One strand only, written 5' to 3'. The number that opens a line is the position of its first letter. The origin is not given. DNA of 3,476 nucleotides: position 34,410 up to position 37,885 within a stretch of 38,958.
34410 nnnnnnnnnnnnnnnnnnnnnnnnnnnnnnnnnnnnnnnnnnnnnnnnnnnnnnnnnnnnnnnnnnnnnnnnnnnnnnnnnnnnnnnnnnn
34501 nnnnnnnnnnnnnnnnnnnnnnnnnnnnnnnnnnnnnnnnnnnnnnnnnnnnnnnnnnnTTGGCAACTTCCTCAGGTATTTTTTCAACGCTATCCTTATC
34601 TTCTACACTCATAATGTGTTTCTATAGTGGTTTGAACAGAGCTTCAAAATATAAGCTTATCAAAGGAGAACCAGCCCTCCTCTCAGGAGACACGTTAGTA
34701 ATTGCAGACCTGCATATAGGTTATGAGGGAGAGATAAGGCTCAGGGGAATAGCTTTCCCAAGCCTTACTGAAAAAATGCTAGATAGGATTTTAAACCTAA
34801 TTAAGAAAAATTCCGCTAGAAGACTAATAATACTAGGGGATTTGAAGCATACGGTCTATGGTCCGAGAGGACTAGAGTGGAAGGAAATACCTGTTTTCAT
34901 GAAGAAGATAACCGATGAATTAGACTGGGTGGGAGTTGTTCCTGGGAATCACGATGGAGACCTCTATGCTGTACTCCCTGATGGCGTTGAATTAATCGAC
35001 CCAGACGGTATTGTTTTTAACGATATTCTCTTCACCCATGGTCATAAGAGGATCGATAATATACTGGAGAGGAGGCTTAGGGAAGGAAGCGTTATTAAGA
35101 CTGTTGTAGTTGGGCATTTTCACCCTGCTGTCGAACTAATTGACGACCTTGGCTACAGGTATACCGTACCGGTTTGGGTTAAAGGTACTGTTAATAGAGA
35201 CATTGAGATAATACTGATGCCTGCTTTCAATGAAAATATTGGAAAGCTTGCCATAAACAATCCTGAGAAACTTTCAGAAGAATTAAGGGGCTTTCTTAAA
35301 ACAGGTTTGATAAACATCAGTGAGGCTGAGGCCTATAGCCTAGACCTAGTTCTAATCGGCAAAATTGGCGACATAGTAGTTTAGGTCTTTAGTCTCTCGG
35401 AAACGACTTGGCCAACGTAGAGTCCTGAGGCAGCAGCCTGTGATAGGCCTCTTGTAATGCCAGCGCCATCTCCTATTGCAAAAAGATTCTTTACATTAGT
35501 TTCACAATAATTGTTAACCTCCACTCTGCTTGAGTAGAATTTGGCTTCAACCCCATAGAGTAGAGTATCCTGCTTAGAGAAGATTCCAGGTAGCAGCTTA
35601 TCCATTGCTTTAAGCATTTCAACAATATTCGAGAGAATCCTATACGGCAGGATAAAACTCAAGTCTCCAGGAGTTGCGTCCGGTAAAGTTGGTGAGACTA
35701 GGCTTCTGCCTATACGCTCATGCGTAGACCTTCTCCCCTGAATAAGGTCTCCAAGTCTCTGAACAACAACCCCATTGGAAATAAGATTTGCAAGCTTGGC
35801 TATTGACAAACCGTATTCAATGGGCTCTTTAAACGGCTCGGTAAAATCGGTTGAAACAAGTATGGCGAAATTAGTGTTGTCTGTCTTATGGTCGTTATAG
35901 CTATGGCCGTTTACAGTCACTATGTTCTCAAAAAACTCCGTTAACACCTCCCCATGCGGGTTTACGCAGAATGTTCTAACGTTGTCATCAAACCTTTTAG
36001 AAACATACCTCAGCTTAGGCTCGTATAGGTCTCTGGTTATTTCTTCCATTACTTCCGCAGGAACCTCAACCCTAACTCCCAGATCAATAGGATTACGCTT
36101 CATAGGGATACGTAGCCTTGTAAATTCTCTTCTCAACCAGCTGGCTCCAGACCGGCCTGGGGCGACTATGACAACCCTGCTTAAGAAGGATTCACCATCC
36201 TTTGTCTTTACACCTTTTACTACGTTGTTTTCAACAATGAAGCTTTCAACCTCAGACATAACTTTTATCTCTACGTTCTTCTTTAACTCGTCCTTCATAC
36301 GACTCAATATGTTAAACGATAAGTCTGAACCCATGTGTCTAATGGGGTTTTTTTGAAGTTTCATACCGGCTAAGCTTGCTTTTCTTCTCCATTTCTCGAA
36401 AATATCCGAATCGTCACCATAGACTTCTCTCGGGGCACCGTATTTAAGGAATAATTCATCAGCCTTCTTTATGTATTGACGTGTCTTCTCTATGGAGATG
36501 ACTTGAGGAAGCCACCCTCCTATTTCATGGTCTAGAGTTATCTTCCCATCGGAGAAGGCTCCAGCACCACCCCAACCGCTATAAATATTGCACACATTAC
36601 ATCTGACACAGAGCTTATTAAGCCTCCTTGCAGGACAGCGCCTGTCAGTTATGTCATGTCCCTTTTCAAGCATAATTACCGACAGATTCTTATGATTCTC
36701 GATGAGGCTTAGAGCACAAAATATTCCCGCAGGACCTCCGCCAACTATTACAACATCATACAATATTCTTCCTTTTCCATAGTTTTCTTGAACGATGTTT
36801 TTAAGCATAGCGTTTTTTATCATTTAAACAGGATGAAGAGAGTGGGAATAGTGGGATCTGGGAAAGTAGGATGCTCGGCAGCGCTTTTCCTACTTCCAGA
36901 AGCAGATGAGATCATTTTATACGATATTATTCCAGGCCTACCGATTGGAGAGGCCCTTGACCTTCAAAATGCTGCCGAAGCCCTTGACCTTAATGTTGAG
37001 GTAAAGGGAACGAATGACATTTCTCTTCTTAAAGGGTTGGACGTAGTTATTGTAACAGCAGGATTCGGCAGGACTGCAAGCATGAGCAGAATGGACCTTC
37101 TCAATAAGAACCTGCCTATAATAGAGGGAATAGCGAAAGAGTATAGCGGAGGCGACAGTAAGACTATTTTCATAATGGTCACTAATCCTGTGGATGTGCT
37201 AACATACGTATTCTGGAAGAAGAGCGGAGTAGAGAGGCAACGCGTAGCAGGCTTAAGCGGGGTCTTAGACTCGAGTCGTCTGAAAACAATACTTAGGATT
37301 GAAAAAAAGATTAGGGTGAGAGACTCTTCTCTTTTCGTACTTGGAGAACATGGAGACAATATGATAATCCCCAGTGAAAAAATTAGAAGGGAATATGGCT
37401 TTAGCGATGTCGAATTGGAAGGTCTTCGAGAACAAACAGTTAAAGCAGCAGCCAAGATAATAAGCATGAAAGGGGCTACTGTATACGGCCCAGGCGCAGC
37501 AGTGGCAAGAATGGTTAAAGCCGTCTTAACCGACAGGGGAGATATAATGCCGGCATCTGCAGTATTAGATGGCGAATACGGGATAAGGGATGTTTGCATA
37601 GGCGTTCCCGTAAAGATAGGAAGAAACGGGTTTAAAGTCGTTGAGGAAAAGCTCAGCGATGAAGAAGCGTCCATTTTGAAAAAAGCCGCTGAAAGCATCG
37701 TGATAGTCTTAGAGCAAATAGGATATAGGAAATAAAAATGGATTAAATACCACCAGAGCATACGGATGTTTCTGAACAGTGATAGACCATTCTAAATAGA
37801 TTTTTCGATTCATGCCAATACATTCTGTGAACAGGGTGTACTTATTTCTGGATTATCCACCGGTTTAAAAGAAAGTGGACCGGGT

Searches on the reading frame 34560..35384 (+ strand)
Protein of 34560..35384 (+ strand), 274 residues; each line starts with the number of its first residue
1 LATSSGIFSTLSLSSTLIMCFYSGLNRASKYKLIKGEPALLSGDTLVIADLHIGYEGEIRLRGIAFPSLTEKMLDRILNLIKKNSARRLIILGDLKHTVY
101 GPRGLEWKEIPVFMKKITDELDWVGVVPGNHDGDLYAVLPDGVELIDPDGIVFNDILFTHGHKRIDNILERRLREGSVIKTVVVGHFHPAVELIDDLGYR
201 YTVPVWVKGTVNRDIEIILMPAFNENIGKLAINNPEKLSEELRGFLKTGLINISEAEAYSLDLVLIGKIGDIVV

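Call 94: search_protein_families(library=pfam, proteins=[window:34560-35384:+], max_evalue=0.00001)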
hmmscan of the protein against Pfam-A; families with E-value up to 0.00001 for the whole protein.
window:34560-35384:+ (274 aa): 1 family
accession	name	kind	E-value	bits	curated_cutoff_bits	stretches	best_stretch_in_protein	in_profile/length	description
PF00149.33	Metallophos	-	8.9e-07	30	21.5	1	46-193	4-170/191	Calcineurin-like phosphoesterase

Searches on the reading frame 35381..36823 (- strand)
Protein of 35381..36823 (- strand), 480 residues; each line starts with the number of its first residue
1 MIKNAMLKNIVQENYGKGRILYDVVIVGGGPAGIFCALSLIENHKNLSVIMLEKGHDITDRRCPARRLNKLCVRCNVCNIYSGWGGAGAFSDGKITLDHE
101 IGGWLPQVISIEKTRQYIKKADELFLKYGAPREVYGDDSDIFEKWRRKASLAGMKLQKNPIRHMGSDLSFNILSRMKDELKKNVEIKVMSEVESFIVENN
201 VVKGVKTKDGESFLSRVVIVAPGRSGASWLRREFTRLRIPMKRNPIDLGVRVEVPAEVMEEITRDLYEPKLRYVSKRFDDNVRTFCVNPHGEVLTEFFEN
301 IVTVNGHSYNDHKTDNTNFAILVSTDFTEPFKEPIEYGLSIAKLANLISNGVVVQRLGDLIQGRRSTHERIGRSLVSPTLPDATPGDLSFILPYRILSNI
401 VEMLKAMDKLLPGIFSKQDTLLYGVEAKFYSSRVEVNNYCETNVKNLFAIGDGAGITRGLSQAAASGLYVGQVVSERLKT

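Call 94: search_protein_families(library=pfam, proteins=[window:35381-36823:-], max_evalue=0.00001)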
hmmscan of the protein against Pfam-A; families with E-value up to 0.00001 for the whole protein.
window:35381-36823:- (480 aa): 8 families
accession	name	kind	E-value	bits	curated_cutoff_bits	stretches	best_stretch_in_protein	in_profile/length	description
PF07992.20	Pyr_redox_2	-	1.5e-16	61.1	26.1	0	22-64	1-41/291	Pyridine nucleotide-disulphide oxidoreductase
PF21688.3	FAD-depend_C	-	1.6e-12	48.5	27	1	246-428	2-196/197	FAD-dependent protein, C-terminal domain-like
PF01134.28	GIDA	-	8.7e-12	45.2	22.1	0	174-234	99-151/391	Glucose inhibited division protein A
PF03486.20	HI0933_like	-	2.3e-09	37.5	50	0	23-59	2-36/244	HI0933-like protein Rossmann domain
PF00890.30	FAD_binding_2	-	4.8e-08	33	20.4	0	23-56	1-32/414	FAD binding domain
PF01266.30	DAO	-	3.2e-07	30.6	27.9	0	23-58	1-34/353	FAD dependent oxidoreductase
PF13454.12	NAD_binding_9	-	9.5e-07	29.3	21.8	0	25-77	1-53/155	FAD-NAD(P)-binding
PF05834.18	Lycopene_cycl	-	2.2e-06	27.5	23.4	0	23-58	1-36/380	Lycopene cyclase protein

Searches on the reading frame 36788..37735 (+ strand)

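Call 94: search_protein_families(library=pfam, proteins=[window:36788-37735:+], max_evalue=0.00001)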
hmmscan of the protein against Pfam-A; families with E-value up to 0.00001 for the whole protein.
window:36788-37735:+ (315 aa): 2 families
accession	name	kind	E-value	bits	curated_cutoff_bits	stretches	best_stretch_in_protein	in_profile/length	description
PF00056.29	Ldh_1_N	-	8.9e-30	104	27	1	18-155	2-141/141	lactate/malate dehydrogenase, NAD binding domain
PF02866.23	Ldh_1_C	-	7e-24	85.2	22.6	1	160-303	3-162/174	lactate/malate dehydrogenase, alpha/beta C-terminal domain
